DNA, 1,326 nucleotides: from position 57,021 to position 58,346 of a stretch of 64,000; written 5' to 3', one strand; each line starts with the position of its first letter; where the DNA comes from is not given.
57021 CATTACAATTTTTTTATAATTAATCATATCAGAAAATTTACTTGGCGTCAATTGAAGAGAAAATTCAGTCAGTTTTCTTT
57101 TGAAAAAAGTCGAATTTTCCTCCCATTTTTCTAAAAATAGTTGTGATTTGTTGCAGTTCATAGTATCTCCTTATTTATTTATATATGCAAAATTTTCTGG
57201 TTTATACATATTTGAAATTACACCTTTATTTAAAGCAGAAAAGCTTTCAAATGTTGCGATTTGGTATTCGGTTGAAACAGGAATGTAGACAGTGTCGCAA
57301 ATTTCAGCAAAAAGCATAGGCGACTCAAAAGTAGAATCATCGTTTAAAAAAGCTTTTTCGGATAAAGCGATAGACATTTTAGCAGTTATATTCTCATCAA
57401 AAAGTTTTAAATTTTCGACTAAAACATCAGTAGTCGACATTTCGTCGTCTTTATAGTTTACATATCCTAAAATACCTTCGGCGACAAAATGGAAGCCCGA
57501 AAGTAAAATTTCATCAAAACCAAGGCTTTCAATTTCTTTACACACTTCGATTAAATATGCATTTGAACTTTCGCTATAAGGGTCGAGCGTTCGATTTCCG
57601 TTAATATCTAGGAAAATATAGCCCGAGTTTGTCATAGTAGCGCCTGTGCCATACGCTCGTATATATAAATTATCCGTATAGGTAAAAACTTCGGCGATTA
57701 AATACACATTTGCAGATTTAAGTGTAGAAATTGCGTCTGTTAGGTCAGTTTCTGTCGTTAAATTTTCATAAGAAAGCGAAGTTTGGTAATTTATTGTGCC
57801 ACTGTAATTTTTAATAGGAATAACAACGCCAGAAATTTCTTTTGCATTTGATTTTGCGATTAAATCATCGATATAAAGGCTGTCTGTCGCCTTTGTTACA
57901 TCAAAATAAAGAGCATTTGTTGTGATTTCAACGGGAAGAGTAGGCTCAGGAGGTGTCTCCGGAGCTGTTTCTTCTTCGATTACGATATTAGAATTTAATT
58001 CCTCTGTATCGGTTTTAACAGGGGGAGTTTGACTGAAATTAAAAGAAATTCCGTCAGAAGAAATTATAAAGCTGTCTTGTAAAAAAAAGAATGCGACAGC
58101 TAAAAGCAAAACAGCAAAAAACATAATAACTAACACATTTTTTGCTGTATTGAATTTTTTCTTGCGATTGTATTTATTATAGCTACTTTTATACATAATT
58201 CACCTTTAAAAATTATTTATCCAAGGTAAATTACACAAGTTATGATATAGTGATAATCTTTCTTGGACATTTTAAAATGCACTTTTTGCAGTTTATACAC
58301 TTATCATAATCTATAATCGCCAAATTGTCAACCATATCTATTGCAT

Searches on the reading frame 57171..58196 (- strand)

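Call 35: search_protein_families(library=pfam, proteins=[window:57171-58196:-], max_evalue=0.00001)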
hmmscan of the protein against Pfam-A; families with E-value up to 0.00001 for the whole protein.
window:57171-58196:- (341 aa): 1 family
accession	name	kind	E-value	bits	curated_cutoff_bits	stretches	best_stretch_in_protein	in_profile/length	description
PF13200.12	DUF4015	-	9.5e-19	68.1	27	1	95-264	1-177/313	Putative glycosyl hydrolase domain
